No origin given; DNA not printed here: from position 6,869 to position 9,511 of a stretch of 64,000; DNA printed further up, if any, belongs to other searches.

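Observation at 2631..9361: Co-oriented cluster of a GH92 mannosidase lipoprotein, a small tubby/scramblase-like protein and a 1239-aa Cys-repeat/RCC1-propeller lipoprotein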

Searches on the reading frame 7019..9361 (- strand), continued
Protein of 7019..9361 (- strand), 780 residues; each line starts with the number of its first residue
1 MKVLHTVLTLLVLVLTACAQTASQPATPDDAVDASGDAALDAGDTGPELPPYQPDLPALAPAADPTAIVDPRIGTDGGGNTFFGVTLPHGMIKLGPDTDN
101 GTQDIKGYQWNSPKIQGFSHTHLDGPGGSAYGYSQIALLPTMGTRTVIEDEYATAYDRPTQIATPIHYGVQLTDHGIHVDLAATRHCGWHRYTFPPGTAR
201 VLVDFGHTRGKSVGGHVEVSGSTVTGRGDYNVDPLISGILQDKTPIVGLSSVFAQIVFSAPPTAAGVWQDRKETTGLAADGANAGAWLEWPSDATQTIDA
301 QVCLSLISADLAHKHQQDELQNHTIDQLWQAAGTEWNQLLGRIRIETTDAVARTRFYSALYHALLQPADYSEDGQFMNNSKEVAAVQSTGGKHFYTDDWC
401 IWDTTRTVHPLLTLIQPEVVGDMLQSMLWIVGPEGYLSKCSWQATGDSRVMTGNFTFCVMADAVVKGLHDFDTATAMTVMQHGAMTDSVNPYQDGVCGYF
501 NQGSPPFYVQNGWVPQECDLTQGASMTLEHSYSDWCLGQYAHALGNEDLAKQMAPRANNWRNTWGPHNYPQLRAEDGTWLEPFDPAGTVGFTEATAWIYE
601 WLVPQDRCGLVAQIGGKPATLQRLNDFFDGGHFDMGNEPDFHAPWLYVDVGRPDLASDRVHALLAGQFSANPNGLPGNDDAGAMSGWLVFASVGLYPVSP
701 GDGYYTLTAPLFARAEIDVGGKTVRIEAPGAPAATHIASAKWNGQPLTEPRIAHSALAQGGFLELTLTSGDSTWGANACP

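Call 35: find_encoding_contigs(protein=P0102, flank=8000, max_places=1)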
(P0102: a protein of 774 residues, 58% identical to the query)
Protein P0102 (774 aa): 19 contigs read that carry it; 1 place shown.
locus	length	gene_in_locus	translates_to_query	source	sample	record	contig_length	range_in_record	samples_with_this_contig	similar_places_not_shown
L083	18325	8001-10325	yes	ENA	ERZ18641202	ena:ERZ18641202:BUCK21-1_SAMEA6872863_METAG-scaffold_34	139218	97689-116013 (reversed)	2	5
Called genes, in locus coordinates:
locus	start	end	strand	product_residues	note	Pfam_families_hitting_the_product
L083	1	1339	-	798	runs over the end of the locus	-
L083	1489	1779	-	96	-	PF00027:cNMP_binding (weak)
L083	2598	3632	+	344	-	-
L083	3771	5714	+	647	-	PF16177:ACAS_N, PF00501:AMP-binding, PF13193:AMP-binding_C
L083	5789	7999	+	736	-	PF00437:T2SSE, PF01580:FtsK_SpoIIIE (faint), PF01935:DUF87 (faint), PF04851:ResIII (faint), PF10412:TrwB_AAD_bind (faint), PF12775:AAA_7 (faint), PF13191:AAA_16 (faint), PF00437:T2SSE, +16 more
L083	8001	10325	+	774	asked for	PF17678:Glyco_hydro_92N, PF07971:Glyco_hydro_92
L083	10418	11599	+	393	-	-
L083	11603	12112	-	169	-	PF00578:AhpC-TSA, PF08534:Redoxin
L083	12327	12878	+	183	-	-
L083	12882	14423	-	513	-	PF02133:Transp_cyt_pur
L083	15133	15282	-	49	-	-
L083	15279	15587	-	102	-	-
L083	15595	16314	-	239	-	PF01578:Cytochrom_C_asm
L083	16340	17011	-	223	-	PF03379:CcmB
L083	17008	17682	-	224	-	PF00005:ABC_tran, PF13304:AAA_21 (faint)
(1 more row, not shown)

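Call 36: find_encoding_contigs(protein=P0099, flank=8000, max_places=1)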
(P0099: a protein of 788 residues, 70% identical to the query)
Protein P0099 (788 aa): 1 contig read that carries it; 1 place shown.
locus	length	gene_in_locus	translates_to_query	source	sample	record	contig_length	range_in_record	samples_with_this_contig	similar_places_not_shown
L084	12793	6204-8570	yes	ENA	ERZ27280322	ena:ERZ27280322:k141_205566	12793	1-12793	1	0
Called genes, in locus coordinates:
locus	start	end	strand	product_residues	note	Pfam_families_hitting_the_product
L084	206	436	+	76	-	-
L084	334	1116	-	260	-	-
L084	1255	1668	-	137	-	-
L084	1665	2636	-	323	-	PF01040:UbiA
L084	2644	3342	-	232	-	-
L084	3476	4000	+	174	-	PF14346:DUF4398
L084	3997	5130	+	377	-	PF00691:OmpA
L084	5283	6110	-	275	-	-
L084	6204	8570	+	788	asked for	PF17678:Glyco_hydro_92N, PF07971:Glyco_hydro_92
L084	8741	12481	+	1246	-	PF11617:Cu-binding_MopE, PF25390:WD40_RLD, PF00526:Dicty_CTDC (weak), PF13540:RCC1_2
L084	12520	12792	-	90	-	?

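Call 37: find_encoding_contigs(protein=P0105, flank=8000, max_places=1)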
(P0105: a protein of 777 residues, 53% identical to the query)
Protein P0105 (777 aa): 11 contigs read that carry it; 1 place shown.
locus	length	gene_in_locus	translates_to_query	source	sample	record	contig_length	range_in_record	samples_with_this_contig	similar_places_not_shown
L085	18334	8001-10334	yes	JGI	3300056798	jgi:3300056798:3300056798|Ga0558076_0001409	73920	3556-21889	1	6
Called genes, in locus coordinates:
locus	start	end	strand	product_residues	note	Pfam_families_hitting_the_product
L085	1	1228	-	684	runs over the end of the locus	PF10459:Peptidase_S46, PF13365:Trypsin_2 (faint)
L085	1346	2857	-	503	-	-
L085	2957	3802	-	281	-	PF00106:adh_short, PF08659:KR, PF13561:adh_short_C2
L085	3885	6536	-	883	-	PF00989:PAS, PF00989:PAS, PF08447:PAS_3, PF08448:PAS_4, PF08448:PAS_4, PF00512:HisKA, PF02518:HATPase_c, PF00072:Response_reg, +7 more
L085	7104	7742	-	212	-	PF16267:DUF4920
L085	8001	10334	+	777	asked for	PF17678:Glyco_hydro_92N, PF07971:Glyco_hydro_92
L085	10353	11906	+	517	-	-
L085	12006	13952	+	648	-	-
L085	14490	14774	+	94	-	-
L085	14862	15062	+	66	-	-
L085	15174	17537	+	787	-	PF00580:UvrD-helicase, PF13245:AAA_19, PF13361:UvrD_C, PF13538:UvrD_C_2 (weak)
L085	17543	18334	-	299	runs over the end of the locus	PF14257:DUF4349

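Call 38: find_encoding_contigs(protein=P0101, flank=8000, max_places=1)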
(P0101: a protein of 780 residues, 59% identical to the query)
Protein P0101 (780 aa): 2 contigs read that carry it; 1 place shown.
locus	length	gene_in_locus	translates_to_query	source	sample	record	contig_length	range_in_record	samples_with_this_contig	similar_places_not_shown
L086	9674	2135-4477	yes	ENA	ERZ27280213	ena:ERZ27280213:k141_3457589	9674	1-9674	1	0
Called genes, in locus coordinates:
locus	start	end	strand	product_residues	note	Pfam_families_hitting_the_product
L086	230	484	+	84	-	-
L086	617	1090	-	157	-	PF01909:NTP_transf_2, PF18765:Polbeta (faint)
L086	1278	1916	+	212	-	PF00188:CAP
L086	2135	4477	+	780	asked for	PF17678:Glyco_hydro_92N, PF07971:Glyco_hydro_92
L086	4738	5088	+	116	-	-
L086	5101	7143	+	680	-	-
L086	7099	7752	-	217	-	-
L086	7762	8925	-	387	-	PF02678:Pirin, PF05726:Pirin_C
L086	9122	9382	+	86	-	-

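Call 61: search_protein_families(library=padloc, proteins=[window:7019-9361:-], max_evalue=0.001)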
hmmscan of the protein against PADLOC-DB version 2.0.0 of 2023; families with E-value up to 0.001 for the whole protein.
window:7019-9361:- (780 aa): 0 families
